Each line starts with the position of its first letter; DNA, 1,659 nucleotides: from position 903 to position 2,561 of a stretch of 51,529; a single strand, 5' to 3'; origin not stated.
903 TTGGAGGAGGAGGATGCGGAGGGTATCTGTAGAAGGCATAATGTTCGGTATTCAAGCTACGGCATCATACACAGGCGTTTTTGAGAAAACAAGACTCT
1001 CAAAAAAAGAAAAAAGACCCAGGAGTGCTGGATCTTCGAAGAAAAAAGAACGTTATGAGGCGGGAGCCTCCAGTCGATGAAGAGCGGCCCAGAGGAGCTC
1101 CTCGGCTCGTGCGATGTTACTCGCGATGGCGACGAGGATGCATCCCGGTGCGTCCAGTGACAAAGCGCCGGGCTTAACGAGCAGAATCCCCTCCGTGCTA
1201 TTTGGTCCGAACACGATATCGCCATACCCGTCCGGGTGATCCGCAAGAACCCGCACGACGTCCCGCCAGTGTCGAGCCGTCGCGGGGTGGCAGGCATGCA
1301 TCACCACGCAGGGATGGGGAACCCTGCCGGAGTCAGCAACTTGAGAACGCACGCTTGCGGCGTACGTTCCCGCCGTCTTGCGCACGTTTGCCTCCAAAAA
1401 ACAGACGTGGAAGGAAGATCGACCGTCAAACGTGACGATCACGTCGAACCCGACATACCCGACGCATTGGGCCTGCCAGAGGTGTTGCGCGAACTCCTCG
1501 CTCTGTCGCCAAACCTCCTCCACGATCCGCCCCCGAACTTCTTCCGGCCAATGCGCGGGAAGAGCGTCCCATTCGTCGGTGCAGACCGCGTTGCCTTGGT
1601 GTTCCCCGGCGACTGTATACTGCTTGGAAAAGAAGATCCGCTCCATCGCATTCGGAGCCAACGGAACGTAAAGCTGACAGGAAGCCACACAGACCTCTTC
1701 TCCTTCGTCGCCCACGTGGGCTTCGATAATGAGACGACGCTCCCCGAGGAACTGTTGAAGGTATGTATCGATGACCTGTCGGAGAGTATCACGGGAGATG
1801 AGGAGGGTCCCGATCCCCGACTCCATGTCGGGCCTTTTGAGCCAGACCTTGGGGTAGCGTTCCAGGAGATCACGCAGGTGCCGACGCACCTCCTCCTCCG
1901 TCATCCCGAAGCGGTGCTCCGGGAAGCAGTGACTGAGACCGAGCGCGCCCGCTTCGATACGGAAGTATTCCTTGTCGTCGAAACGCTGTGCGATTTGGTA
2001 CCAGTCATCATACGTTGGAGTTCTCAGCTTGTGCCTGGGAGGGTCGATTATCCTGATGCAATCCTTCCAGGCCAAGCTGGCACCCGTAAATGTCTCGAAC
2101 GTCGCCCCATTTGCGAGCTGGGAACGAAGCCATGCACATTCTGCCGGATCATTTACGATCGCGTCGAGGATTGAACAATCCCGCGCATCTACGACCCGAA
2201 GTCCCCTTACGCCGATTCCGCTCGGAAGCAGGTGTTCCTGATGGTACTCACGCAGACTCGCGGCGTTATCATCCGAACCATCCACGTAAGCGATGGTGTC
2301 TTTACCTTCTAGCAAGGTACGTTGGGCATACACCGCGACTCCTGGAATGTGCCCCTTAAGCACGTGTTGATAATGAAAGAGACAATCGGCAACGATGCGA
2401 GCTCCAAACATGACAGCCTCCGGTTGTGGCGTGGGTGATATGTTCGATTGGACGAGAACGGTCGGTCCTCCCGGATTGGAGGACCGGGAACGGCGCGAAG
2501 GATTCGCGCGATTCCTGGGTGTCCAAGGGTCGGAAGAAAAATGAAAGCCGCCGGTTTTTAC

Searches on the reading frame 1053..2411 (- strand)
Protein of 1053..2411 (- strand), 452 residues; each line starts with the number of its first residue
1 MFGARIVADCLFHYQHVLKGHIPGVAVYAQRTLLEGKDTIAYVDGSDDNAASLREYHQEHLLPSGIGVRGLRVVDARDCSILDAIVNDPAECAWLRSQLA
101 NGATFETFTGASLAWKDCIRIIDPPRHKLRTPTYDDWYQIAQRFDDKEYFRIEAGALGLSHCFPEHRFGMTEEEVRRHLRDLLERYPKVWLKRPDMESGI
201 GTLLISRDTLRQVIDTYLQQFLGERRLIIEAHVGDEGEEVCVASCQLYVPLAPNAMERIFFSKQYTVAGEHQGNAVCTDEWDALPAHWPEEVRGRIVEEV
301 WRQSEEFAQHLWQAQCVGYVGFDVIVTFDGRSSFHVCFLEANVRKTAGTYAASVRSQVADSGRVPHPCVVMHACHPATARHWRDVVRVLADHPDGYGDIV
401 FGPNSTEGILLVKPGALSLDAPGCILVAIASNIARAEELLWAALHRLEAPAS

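Call 5: search_protein_families(library=pfam, proteins=[window:1053-2411:-], max_evalue=0.1)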
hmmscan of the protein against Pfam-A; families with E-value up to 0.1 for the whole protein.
window:1053-2411:- (452 aa): 0 families

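Call 6: search_protein_families(library=ncbifam, proteins=[window:1053-2411:-], max_evalue=0.1)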
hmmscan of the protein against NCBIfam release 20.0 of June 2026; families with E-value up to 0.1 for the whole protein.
window:1053-2411:- (452 aa): 1 family
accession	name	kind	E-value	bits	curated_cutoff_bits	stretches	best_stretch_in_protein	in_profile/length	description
TIGR01950.1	SoxR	equivalog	0.084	12.6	116.9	0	129-153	73-97/142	redox-sensitive transcriptional activator SoxR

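Call 10: search_solved_structures(query=window:1053-2411:-, max_evalue=10)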
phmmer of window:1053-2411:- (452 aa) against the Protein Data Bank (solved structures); distinct sequences matched with E-value up to 10: 2.
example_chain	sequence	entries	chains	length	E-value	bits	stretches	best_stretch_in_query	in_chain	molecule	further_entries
8a9o_A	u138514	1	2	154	1.8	10.6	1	129-181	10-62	DpA polyamine acetyltransferase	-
8a9n_A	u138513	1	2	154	1.8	10.6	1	129-181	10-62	Acetyltransferase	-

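Call 12: find_homologous_proteins(query=window:1053-2411:-)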
Query window:1053-2411:- (452 aa): 1 proteins with E <= 0.001 among 8000 candidates.
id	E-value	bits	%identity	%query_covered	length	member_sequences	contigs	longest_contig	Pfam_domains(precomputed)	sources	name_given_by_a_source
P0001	0.0e+0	1062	100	100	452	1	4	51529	-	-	-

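Call 22: find_encoding_contigs(protein=P0001, flank=10000, max_places=6)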
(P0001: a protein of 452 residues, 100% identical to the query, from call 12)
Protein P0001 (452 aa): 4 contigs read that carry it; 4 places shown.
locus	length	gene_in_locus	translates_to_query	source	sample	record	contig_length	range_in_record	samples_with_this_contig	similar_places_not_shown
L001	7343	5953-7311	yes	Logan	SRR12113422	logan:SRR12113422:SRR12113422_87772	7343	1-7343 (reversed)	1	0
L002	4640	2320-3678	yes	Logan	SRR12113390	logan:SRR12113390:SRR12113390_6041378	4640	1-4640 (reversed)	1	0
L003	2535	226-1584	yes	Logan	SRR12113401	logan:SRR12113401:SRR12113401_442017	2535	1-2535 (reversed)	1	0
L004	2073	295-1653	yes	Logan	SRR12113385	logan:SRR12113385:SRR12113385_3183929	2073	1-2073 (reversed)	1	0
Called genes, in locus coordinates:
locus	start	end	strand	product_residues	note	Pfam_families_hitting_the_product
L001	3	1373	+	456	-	?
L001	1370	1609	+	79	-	-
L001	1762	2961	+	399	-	-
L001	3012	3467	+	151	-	PF15919:HicB_lk_antitox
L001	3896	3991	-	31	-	-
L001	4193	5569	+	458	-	-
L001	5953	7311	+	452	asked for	-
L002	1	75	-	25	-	?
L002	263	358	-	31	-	-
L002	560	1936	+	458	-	-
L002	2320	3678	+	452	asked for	-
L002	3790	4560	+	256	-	PF00117:GATase, PF07722:Peptidase_C26 (weak)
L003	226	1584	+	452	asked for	-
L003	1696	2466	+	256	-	PF00117:GATase, PF07722:Peptidase_C26 (weak)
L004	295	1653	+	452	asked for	-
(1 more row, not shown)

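Call 26: predict_structure(protein=window:1053-2411:-)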
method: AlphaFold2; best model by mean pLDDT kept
length: 452 residues; sequences in the alignment: 1
mean_pLDDT: 41.9   pTM: 0.31
mean pLDDT of the five models: 41.9, 34.6, 34.5, 34.1, 30.8
residues with pLDDT >= 90: 0; 70-90: 0; 50-70: 75; < 50: 377
segments of 3 or more residues with pLDDT < 50: 1-92, 95-260, 265-280, 285-289, 314-381, 402-404, 414-424, 431-434, 446-452
pLDDT, mean of each block of 10 residues (from residue 1): 38 40 37 35 40 38 32 36 42 49 38 32 28 37 37 36 33 44 44 36 41 41 41 42 46 39 48 40 50 54 57 42 39 37 38 41 36 40 54 56 54 46 50 51 48 31
secondary structure, 60 per line:
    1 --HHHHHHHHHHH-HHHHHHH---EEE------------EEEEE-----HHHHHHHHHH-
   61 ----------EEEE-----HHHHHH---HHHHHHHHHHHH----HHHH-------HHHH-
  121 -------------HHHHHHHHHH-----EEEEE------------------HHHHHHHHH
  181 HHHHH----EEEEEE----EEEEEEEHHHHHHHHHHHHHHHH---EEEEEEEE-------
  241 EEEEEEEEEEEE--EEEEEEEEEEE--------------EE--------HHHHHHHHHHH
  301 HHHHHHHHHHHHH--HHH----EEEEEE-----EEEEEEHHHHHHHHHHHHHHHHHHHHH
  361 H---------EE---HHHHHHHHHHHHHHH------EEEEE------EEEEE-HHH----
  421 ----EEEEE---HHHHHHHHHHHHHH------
elements in order: H3-13 H15-21 E25-27 E40-44 H50-59 E71-74 H80-85 H89-100 H105-108 H116-119 H134-143 E149-153 H172-185 E190-195 E200-206 H207-222 E226-233 E241-252 E255-265 H290-313 E323-328 E334-339 H340-361 H376-390 E397-401 E408-412 E425-429 H433-446

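Call 34: search_protein_representatives(alignment_id=A1)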
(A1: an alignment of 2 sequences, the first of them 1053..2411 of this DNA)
Query: 2 sequences, 484 profile positions. Proteins with E-value up to 0.001 (for the whole library): 102; up to 1e-10: 50; up to 1e-30: 16. The best 102 are listed.
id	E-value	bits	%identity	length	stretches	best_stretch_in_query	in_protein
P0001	8.1e-264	892.2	-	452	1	23-484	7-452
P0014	6.2e-142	490.2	-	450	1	10-481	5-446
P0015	2.5e-113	395.9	-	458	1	25-482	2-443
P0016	5.3e-99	348.6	-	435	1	3-475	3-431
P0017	3.6e-85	303.0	-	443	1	12-481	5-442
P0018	4.7e-84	299.3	-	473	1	33-482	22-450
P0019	2.2e-69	250.9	-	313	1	164-477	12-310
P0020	1.3e-62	228.6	-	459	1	36-480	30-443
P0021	3.8e-56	207.3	-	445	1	73-475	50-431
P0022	1.2e-51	192.4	-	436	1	79-478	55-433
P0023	3.9e-45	171.0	-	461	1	37-478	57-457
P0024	2.1e-43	165.3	-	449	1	37-477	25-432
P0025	3.2e-40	154.8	-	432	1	16-480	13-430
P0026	1.1e-39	153.0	-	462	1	34-481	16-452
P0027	2.5e-39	151.8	-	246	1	11-258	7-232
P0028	1.4e-33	132.9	-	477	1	30-474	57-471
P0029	2.5e-30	122.1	-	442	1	38-470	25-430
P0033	7.6e-26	107.3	-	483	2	60-479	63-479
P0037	1.2e-23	100.1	-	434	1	40-481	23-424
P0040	1.1e-21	93.6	-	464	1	30-452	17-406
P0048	8.8e-16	74.2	-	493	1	164-481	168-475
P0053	1.2e-13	67.1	-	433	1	35-480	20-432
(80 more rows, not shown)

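Call 36: search_protein_families(library=pfam, alignment_id=A3, max_evalue=0.01)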
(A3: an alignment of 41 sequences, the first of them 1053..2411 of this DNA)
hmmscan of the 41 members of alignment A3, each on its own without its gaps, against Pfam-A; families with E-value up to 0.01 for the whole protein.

A. member 1, window:1053-2411:- (452 aa): 0 families

B. families by the number of members that match (of 41 scanned): 7 families
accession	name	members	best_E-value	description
PF02655.19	ATP-grasp_3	11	1.2e-06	ATP-grasp domain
PF14398.11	ATPgrasp_YheCD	4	5.1e-05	YheC/D like ATP-grasp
PF01071.24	GARS_A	3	0.00045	Phosphoribosylglycinamide synthetase, ATP-grasp (A) domain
PF14397.11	ATPgrasp_ST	3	0.0013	Sugar-transfer associated ATP-grasp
PF18105.7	PGM1_C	2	2.6e-05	PGM1 C-terminal domain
PF18604.6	PreAtp-grasp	1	0.0015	Pre ATP-grasp domain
PF02786.22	CPSase_L_D2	1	0.0028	Carbamoyl-phosphate synthase L chain, ATP binding domain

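Call 38: search_solved_structures(query=A3, max_evalue=10, show_alignments=2)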
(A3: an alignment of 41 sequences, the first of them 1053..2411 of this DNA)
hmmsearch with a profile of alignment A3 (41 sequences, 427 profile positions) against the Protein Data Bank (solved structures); distinct sequences matched with E-value up to 10: 71 (the best 60 are shown).
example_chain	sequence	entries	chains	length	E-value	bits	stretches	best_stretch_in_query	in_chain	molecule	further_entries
3wvq_A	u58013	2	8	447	4.1e-18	68.4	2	279-420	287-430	PGM1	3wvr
8ynd_A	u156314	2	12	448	7.8e-18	67.4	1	72-387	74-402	ATP-grasp peptide ligase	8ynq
1gso_A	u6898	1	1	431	4.5e-12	48.5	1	162-329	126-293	PROTEIN (GLYCINAMIDE RIBONUCLEOTIDE SYNTHETASE)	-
3mjf_A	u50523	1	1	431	1.2e-11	47.1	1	162-330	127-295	Phosphoribosylamine--glycine ligase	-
7r8p_A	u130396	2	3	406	1.6e-11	46.6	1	187-338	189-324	ATP-grasp domain-containing protein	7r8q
2xcl_A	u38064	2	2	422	7.8e-09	37.8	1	167-329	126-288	PHOSPHORIBOSYLAMINE--GLYCINE LIGASE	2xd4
2yw2_A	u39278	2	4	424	6.4e-08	34.8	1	128-328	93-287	Phosphoribosylamine--glycine ligase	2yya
2yrw_A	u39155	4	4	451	8.3e-07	31.1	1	157-329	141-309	Phosphoribosylglycinamide synthetase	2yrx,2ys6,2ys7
5vev_A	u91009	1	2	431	3.8e-06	28.9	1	167-329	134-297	Phosphoribosylamine--glycine ligase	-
8yi6_A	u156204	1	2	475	5.5e-06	28.4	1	80-424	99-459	L-propargylglycine--L-glutamate ligase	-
5dot_A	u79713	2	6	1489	7.2e-06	28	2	210-333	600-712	Carbamoyl-phosphate synthase [ammonia], mitochondrial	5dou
6uel_A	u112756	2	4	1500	7.3e-06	28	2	210-333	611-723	Carbamoyl-phosphate synthase [ammonia], mitochondrial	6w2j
3lp8_A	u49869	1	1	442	1.5e-05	27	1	176-329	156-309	Phosphoribosylamine-glycine ligase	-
1a9x_A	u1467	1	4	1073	3.8e-05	25.6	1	166-329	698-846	CARBAMOYL PHOSPHATE SYNTHETASE (LARGE CHAIN)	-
2qk4_A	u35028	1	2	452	5.1e-05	25.2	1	165-328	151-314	Trifunctional purine biosynthetic protein adenosine-3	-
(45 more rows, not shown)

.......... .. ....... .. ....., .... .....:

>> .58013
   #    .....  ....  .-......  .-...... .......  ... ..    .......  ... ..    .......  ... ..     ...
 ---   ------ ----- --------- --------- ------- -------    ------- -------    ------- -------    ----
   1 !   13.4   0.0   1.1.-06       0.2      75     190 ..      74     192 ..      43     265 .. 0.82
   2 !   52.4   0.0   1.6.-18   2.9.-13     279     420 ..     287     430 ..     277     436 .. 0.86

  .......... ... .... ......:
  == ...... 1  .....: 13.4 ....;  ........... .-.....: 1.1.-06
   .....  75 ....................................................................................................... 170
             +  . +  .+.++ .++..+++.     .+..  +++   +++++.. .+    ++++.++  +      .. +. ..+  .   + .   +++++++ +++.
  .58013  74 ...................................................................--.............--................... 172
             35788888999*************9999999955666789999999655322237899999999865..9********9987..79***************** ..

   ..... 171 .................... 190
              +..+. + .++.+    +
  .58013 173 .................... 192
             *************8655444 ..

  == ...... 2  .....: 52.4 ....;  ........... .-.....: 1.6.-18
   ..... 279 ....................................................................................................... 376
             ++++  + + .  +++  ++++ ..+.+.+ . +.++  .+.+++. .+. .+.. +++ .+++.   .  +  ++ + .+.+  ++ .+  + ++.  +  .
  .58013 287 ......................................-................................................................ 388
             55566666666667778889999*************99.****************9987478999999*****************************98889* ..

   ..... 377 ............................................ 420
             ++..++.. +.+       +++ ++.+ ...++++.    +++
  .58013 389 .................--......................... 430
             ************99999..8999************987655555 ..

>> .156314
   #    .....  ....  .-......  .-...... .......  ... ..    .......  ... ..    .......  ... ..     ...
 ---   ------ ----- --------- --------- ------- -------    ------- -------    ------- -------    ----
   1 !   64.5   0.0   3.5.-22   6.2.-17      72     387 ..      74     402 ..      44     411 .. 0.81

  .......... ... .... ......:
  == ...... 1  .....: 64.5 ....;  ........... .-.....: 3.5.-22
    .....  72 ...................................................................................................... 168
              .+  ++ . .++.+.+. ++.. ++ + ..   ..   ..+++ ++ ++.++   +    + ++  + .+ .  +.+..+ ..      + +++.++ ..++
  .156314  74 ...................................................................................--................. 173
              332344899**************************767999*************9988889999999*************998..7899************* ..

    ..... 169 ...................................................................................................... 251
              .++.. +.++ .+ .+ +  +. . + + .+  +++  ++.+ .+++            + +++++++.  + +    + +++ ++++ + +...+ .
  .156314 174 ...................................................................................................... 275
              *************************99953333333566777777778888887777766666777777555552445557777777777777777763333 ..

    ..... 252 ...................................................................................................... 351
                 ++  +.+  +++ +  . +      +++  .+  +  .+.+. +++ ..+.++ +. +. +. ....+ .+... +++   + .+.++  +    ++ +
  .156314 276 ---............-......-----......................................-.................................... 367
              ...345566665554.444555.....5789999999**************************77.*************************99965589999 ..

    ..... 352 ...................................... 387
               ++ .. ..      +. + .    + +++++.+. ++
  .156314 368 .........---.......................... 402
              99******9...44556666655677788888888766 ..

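Call 44: predict_structure(alignment_id=A3)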
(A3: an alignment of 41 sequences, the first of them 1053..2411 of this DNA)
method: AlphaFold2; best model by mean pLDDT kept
length: 452 residues; sequences in the alignment: 41
mean_pLDDT: 94.4   pTM: 0.93
mean pLDDT of the five models: 94.4, 93.9, 93.8, 93.6, 93.1
residues with pLDDT >= 90: 389; 70-90: 56; 50-70: 6; < 50: 1
segments of 3 or more residues with pLDDT < 50: none
pLDDT, mean of each block of 10 residues (from residue 1): 87 88 89 95 89 96 97 95 97 97 95 91 94 78 91 96 98 98 97 91 96 98 96 93 97 87 94 97 98 98 96 92 97 96 96 98 97 97 97 94 98 95 97 98 95 61
secondary structure, 60 per line:
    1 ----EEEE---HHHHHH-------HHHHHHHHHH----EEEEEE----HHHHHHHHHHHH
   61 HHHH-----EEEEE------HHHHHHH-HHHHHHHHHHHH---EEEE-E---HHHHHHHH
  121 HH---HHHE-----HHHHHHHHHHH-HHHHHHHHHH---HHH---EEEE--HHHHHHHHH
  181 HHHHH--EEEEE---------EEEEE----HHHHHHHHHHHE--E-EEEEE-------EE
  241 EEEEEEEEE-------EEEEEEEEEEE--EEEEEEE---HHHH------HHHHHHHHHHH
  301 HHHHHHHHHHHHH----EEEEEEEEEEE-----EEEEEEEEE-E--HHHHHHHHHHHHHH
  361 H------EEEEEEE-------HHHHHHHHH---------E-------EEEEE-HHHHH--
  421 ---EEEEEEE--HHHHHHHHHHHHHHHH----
elements in order: E5-8 H12-17 H25-34 E39-44 H49-64 E70-74 H81-87 H89-100 E104-107 H113-122 H135-145 H147-156 E166-169 H172-185 E188-192 E202-206 H211-221 E227-231 E239-249 E257-267 E270-276 H280-283 H290-313 E318-328 E334-342 H347-361 E368-374 H382-390 E408-412 H414-418 E424-430 H433-448

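Call 47: fold_search(model_id=the predicted structure, library=pdb)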
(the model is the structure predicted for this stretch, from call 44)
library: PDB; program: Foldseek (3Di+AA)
matches with E <= 10: 1119; with E <= 0.001: 493
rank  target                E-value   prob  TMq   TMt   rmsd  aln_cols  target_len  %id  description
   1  8yi6_A                1.1e-21  1.00  0.70  0.69   4.7       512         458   17  BesA wild-type from Streptomyces cattleyicolor (released 2025-03-05)
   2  8ynd_A                3.0e-21  1.00  0.67  0.72   5.2       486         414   16  ATP-grasp peptide ligase from Streptomyces (released 2025-02-19)
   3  8ynd_B                3.9e-21  1.00  0.69  0.75   5.0       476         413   16  ATP-grasp peptide ligase from Streptomyces (released 2025-02-19)
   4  8ynd_D                4.6e-21  1.00  0.69  0.74   5.1       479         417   17  ATP-grasp peptide ligase from Streptomyces (released 2025-02-19)
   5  8ynd_C                6.3e-21  1.00  0.64  0.70   5.7       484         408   16  ATP-grasp peptide ligase from Streptomyces (released 2025-02-19)
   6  8ynd_E                1.5e-20  1.00  0.67  0.72   5.0       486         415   16  ATP-grasp peptide ligase from Streptomyces (released 2025-02-19)
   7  8ynd_G                3.1e-20  1.00  0.66  0.71   5.3       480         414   16  ATP-grasp peptide ligase from Streptomyces (released 2025-02-19)
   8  8ynq_A                7.2e-20  1.00  0.64  0.70   5.4       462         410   17  ATP-grasp peptide ligase from Streptomyces (released 2025-02-19)
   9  8ynd_F                1.3e-19  1.00  0.68  0.74   5.0       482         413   16  ATP-grasp peptide ligase from Streptomyces (released 2025-02-19)
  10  8ynd_H                1.3e-19  1.00  0.67  0.73   5.1       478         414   16  ATP-grasp peptide ligase from Streptomyces (released 2025-02-19)
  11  8ynq_B                2.3e-19  1.00  0.65  0.72   5.1       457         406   16  ATP-grasp peptide ligase from Streptomyces (released 2025-02-19)
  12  8ynq_C                4.0e-19  1.00  0.64  0.69   5.4       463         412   16  ATP-grasp peptide ligase from Streptomyces (released 2025-02-19)
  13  3wvr_B                6.1e-19  1.00  0.65  0.68   5.3       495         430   16  Structure of ATP grasp protein with AMP (released 2014-11-19)
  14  3wvq_A                1.4e-18  1.00  0.70  0.72   4.8       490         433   14  Structure of ATP grasp protein (released 2014-11-19)
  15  3wvr_A                5.8e-18  1.00  0.68  0.71   4.9       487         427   15  Structure of ATP grasp protein with AMP (released 2014-11-19)
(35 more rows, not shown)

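Call 48: find_encoding_contigs(protein=P0020, flank=6000, max_places=2)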
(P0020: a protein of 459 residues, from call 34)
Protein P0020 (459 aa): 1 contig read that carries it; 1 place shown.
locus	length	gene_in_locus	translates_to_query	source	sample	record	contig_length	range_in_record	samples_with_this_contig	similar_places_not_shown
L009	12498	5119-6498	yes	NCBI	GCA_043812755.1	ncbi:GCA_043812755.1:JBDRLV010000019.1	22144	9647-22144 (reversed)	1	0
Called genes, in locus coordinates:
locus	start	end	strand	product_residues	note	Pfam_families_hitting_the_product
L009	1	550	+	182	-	?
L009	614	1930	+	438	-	PF03721:UDPG_MGDP_dh_N, PF00984:UDPG_MGDP_dh, PF03720:UDPG_MGDP_dh_C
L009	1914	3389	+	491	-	PF13567:DUF4131, PF03772:Competence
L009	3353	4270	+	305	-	PF25281:MBL_MAP1B (faint), PF00753:Lactamase_B, PF23023:Anti-Pycsar_Apyc1 (weak), PF12706:Lactamase_B_2 (weak)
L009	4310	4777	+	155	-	PF00334:NDK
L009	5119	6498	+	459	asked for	-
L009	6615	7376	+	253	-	PF07722:Peptidase_C26 (weak), PF00117:GATase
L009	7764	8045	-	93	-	PF18910:DUF5665 (weak)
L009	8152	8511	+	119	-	-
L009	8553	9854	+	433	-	PF00275:EPSP_synthase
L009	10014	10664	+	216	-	PF02163:Peptidase_M50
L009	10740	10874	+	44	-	-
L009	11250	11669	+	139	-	PF00164:Ribosom_S12_S23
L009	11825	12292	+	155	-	PF00177:Ribosomal_S7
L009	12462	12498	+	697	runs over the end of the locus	PF00009:GTP_EFTU, PF03144:GTP_EFTU_D2, PF22042:EF-G_D2, PF14492:EFG_III, PF16658:RF3_C, PF03764:EFG_IV, PF00679:EFG_C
